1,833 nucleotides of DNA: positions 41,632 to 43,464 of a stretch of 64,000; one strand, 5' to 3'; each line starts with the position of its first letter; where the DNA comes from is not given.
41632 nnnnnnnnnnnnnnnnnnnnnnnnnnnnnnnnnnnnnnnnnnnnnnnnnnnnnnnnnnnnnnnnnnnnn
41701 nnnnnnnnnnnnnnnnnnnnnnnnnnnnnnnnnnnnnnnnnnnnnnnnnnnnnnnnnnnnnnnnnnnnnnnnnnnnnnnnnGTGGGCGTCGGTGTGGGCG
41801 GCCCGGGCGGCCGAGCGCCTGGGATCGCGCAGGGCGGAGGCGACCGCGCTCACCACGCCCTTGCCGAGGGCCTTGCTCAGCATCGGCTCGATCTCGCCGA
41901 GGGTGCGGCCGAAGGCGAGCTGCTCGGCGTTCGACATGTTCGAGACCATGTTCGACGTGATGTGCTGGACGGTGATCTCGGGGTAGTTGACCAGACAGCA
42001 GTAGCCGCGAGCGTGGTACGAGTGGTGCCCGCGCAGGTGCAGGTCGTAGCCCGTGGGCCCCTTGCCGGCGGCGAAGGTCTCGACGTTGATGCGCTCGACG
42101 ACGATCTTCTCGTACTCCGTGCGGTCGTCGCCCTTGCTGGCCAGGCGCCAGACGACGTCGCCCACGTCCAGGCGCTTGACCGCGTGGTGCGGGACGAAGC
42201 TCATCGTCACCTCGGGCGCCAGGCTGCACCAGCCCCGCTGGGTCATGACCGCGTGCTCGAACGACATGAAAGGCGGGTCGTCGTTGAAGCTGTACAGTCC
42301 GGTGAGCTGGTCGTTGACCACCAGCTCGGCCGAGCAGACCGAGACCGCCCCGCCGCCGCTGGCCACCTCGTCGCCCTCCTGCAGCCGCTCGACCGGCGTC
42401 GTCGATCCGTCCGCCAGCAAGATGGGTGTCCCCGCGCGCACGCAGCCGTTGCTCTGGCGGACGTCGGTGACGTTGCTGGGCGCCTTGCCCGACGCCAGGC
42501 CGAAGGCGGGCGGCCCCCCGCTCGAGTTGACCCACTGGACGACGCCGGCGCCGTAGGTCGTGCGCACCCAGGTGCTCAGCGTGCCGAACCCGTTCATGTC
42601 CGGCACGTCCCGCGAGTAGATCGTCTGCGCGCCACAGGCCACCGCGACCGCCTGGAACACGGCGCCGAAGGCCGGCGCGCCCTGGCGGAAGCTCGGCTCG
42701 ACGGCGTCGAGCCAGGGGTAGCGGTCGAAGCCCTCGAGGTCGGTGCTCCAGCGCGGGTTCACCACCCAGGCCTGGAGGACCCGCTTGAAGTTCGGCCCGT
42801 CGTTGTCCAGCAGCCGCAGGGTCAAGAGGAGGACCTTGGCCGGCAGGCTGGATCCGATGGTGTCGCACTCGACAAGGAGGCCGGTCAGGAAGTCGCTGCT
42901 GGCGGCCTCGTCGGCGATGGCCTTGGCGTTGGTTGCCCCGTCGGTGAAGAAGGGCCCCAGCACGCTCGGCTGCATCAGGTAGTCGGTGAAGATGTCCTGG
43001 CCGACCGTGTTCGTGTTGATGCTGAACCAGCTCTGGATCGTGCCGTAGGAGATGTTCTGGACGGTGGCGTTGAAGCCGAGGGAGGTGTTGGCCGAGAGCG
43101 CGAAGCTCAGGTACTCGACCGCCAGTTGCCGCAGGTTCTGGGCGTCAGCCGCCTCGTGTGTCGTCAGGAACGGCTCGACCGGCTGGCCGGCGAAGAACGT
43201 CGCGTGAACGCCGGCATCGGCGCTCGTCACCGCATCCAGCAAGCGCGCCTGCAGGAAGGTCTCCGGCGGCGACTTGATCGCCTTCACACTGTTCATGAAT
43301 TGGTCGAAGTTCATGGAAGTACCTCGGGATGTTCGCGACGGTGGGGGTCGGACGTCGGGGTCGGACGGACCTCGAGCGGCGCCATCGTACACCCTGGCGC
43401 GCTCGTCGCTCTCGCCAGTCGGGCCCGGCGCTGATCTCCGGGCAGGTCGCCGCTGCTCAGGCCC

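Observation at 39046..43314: Orphan 1,422-aa protein with an embedded mini-intein-like (Hint/BIL) domain and a C-terminal glycine-zipper membrane module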

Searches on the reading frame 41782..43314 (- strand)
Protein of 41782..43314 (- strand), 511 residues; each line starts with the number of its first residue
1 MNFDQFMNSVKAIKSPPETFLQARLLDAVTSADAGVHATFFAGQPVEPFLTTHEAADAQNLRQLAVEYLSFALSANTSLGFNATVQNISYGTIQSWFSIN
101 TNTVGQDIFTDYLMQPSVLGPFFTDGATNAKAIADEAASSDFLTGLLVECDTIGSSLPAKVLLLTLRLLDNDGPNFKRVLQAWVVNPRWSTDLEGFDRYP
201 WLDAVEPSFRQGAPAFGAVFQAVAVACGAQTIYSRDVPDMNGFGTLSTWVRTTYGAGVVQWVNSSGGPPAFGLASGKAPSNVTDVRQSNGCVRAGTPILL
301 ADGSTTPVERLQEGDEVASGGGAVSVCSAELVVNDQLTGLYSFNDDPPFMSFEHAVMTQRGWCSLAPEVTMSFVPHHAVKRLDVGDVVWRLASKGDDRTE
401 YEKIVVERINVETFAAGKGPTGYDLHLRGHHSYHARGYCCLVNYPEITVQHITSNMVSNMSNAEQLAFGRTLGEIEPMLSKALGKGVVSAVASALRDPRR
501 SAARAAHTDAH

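Call 40: predict_structure(alignment_id=A3)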
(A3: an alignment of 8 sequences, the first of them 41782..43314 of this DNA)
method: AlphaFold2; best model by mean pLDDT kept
length: 511 residues; sequences in the alignment: 8
mean_pLDDT: 66.0   pTM: 0.55
mean pLDDT of the five models: 66.0, 65.6, 61.9, 55.5, 48.1
residues with pLDDT >= 90: 173; 70-90: 92; 50-70: 58; < 50: 188
segments of 3 or more residues with pLDDT < 50: 239-246, 288-301, 303-306, 312-449, 481-484, 501-511
pLDDT, mean of each block of 10 residues (from residue 1): 89 93 94 93 84 85 96 85 89 94 91 92 89 95 95 93 94 95 95 88 92 82 80 56 48 84 92 87 61 42 48 43 28 35 30 30 26 27 33 38 35 36 26 25 40 51 65 58 48 56 41 27
secondary structure, 60 per line:
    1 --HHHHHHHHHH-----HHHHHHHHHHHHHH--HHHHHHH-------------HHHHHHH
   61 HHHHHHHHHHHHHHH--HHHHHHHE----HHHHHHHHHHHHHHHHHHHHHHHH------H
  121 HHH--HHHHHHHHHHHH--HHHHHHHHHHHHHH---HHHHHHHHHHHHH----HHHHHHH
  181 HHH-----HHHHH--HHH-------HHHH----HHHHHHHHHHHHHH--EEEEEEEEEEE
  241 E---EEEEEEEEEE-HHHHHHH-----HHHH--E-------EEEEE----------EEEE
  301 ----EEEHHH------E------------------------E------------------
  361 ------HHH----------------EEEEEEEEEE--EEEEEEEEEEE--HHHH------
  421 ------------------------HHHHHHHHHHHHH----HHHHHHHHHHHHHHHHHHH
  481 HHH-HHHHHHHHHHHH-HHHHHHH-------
elements in order: H3-12 H18-31 H34-40 H54-75 H78-84 H90-113 H120-123 H126-137 H140-153 H157-169 H174-183 H189-193 H206-209 H214-227 E230-241 E245-254 H256-262 H268-271 E282-286 E297-300 E305-307 E386-395 E398-408 H411-414 H445-457 H462-483 H485-496 H498-504
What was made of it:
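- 42514..43314 (-): N-terminal domain (res 1-267): all-alpha plus one beta-hairpin, with no known fold relative. AF2 pLDDT is about 90 (call 40).
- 42445..42513 (-): Flexible linker (res 268-290) ending in Gly290, with a conserved P279-x-N281. AF2 pLDDT falls at the end of the linker (blocks 261-280 about 87-92, block 281-290 about 61, call 40).
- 41986..42444 (-): Hint (BIL-like) domain, res 291-443. AF2 failed on this segment (pLDDT 25-45, call 40).
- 41782..41985 (-): Helical tail after the Hint domain (res 444-511); its end is where the gene is split in Bacillota. AF2 predicts helices 445-504 at pLDDT about 40-65 (call 40).
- On Hint superfamily (Hedgehog/intein fold): AF2 with an 8-sequence alignment gave pLDDT 25-45 for residues 291-443 (call 40).
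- AF2 with an 8-sequence alignment did not fold the Hint segment (pLDDT 25-45, call 40), so there is no 3D confirmation.
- Tried and rejected: The N-domain was confident but the Hint segment failed, so no structural search of the Hint domain was possible (call 40).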

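Call 49: fold_search(model_id=the predicted structure, library=pdb)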
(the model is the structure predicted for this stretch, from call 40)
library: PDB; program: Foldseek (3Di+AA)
matches with E <= 10: 62; with E <= 0.001: 0
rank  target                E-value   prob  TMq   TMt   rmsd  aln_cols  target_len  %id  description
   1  9q6a_B                4.5e-01  0.06  0.07  0.13  18.4       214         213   13  Crystal structure of octameric COMMD-like protein MBK5214510 from Flavobacteriaceae bacterium (released 2025-10-01)
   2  8xcj_F                1.2e+00  0.06  0.07  0.09  27.8       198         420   11  Open State of central tail fiber of bacteriophage lambda upon binding to LamB (gpJ713-LamB complex) (released 2024-05-01)
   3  9q6a_A                1.2e+00  0.04  0.07  0.14  18.3       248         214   11  Crystal structure of octameric COMMD-like protein MBK5214510 from Flavobacteriaceae bacterium (released 2025-10-01)
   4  6twn_B                1.7e+00  0.04  0.10  0.13  19.6       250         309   13  Crystal structure of Talin1 R7R8 in complex with CDK1 (206-223) (released 2021-05-12)
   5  3bu8_B                2.0e+00  0.06  0.09  0.18  17.2       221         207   10  Crystal Structure of TRF2 TRFH domain and TIN2 peptide complex (released 2008-02-19)
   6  2x0c                  2.0e+00  0.02  0.08  0.11  22.4       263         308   12  Crystal Structure of the R7R8 domains of Talin (released 2010-07-07)
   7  5x87_E                2.3e+00  0.03  0.09  0.14  24.9       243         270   14  Crystal structure of a bacterial Bestrophin homolog from Klebsiella pneumoniae with a mutation L177T (released 2017-11-01)
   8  6ivn_D                2.4e+00  0.03  0.09  0.14  25.3       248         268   11  Crystal structure of a membrane protein G264A (released 2019-11-06)
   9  6iv1_E                2.6e+00  0.02  0.07  0.10  24.7       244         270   11  Crystal structure of a bacterial Bestrophin homolog from Klebsiella pneumoniae with a mutation I180T (released 2019-11-13)
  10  8b0o                  3.0e+00  0.02  0.08  0.08  27.2       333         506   12  Cryo-EM structure apolipoprotein N-acyltransferase Lnt from E.coli in complex with FP3 (released 2023-07-12)
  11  2z6b_A                3.2e+00  0.02  0.10  0.09  28.5       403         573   10  Crystal Structure Analysis of (gp27-gp5)3 conjugated with Fe(III) protoporphyrin (released 2008-04-15)
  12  8wrb_R                3.3e+00  0.02  0.08  0.12  20.9       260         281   12  Lysophosphatidylserine receptor GPR34-Gi complex (released 2023-11-08)
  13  6ivj_A                3.5e+00  0.03  0.11  0.17  21.3       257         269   13  Crystal structure of a membrane protein G18A (released 2019-11-06)
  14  7vg4_E                3.5e+00  0.02  0.08  0.14  22.0       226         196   12  10,5-methenyltetrahydrofolate cyclohydrolase from Methylobacterium extorquens AM1 strain (released 2022-07-06)
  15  4lli_A                3.5e+00  0.02  0.08  0.09  24.6       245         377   11  Crystal Structure of human Myosin 5a globular domain (released 2013-12-25)
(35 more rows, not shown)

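Call 89: fold_search(model_id=the predicted structure, library=viral)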
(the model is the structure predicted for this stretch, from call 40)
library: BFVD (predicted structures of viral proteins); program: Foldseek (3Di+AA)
matches with E <= 10: 72; with E <= 0.001: 0
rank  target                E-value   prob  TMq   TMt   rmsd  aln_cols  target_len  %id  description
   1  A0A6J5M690            2.3e-01  0.21  0.10  0.18  26.8       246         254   17  Uncharacterized protein [uncultured Caudovirales phage]
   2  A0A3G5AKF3            3.4e-01  0.08  0.07  0.07  22.8       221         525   14  Uncharacterized protein [Solumvirus sp.]
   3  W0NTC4                8.0e-01  0.16  0.11  0.15  18.2       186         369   13  2b protein [Tobacco rattle virus]
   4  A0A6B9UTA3            9.7e-01  0.02  0.09  0.08  32.3       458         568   13  (no name in the UniProt tables at hand)
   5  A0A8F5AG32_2          1.2e+00  0.01  0.06  0.03  42.5       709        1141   10  Coat protein [Rhizoctonia solani phlegivirus 5]
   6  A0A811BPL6            1.4e+00  0.04  0.06  0.05  22.0       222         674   12  F-box domain containing protein [Pandoravirus japonicus]
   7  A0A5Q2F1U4            1.6e+00  0.04  0.06  0.05  29.7       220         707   14  Uncharacterized protein [Serratia phage JS26]
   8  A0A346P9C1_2          1.6e+00  0.03  0.07  0.06  29.3       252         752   16  Uncharacterized protein [Trichoderma asperellum dsRNA virus 1]
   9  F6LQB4                2.1e+00  0.04  0.10  0.13  28.8       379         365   12  (no name in the UniProt tables at hand)
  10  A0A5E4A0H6            2.2e+00  0.04  0.09  0.12  24.2       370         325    9  (no name in the UniProt tables at hand)
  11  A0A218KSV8            2.3e+00  0.01  0.07  0.04  29.4       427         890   12  (no name in the UniProt tables at hand)
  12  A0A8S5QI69            2.4e+00  0.01  0.07  0.07  28.7       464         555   12  Minor tail protein [Siphoviridae sp. ctrAT9]
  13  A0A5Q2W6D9            2.5e+00  0.02  0.06  0.08  30.9       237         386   13  (no name in the UniProt tables at hand)
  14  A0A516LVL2            2.5e+00  0.02  0.07  0.06  25.7       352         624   10  (no name in the UniProt tables at hand)
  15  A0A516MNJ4            2.7e+00  0.01  0.06  0.05  25.4       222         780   14  (no name in the UniProt tables at hand)
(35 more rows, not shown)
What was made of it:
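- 42514..43314 (-): Foldseek finds nothing against PDB (best E 0.45) or BFVD (best E 0.23) (calls 49, 89).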
